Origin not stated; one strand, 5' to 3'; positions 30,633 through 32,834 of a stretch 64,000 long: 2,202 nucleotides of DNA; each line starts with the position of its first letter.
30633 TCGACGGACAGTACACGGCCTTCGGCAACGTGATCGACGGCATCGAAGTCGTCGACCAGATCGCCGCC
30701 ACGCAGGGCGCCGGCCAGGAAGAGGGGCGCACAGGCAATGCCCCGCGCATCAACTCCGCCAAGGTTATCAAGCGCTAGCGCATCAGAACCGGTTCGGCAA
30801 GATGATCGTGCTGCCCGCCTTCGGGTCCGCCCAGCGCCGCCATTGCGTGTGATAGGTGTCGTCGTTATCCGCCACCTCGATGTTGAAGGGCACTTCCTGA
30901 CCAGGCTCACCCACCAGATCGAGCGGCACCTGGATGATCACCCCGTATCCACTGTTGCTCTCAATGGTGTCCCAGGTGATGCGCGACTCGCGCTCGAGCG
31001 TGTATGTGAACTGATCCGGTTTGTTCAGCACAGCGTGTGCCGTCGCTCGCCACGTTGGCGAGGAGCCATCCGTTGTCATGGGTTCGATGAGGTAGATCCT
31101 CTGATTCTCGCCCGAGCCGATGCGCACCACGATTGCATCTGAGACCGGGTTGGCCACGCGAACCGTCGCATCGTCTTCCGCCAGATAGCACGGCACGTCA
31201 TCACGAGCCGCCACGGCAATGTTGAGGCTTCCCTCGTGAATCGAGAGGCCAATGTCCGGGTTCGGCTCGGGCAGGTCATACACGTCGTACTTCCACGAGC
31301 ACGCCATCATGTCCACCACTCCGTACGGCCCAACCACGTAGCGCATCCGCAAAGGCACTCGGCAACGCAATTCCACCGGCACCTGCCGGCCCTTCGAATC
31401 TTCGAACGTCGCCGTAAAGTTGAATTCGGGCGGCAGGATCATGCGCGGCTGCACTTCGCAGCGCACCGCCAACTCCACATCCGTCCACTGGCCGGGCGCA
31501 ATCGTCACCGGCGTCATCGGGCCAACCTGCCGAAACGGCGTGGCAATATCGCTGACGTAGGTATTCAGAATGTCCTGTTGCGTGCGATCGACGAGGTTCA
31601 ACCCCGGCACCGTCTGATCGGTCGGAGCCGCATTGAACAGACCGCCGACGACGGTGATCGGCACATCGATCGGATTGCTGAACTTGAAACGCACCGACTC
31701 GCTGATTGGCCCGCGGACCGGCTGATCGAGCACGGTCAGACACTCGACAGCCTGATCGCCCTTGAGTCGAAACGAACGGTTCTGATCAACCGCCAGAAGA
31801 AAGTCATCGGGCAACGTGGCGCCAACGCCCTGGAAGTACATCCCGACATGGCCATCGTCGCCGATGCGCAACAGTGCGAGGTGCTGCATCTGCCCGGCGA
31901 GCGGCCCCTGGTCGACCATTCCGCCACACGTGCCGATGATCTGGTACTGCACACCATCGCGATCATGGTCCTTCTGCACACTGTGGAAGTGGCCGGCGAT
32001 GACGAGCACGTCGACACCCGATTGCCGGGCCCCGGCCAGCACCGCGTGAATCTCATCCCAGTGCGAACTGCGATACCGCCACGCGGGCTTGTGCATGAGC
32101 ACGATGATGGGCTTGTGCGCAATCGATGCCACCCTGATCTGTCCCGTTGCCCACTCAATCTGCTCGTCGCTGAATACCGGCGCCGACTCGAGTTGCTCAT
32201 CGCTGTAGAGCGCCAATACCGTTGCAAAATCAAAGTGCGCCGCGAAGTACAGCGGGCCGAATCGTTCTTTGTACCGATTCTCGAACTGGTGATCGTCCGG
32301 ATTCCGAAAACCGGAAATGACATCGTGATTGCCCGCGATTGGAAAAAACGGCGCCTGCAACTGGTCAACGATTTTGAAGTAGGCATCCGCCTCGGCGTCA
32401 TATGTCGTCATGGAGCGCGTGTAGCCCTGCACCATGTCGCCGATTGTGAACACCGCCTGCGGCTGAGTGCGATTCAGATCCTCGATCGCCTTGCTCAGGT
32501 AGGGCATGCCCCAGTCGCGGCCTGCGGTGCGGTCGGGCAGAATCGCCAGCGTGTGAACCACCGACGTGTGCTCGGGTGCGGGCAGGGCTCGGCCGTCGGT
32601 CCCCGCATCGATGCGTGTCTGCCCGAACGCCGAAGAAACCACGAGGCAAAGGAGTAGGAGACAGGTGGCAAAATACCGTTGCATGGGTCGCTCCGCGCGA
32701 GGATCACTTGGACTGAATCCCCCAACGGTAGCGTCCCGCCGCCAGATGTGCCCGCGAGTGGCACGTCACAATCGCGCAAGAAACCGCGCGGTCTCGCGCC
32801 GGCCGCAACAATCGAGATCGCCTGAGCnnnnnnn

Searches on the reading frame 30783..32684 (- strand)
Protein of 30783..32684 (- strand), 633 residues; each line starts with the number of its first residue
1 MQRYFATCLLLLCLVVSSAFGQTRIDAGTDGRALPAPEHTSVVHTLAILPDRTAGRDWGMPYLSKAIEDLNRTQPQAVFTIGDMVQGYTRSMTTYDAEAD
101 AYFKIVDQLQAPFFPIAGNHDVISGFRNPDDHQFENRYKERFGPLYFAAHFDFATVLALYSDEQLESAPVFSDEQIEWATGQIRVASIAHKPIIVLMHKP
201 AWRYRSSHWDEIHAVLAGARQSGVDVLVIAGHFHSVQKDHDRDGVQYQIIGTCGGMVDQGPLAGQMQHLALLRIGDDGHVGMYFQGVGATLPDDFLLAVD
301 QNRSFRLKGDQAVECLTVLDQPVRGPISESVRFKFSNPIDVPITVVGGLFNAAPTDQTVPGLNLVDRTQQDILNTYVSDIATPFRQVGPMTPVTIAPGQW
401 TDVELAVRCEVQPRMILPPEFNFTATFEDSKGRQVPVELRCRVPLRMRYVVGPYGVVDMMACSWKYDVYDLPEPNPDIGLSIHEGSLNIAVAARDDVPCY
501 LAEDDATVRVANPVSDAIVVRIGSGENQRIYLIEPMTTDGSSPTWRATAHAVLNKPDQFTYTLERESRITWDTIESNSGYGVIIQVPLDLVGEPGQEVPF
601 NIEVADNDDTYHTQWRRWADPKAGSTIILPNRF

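Call 57: search_protein_families(library=pfam, proteins=[window:30783-32684:-], max_evalue=0.00001)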
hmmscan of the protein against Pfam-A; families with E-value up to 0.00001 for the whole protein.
window:30783-32684:- (633 aa): 1 family
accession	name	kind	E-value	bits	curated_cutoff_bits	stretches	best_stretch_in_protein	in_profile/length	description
PF00149.33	Metallophos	-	8e-12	46.4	21.5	1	57-235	12-190/191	Calcineurin-like phosphoesterase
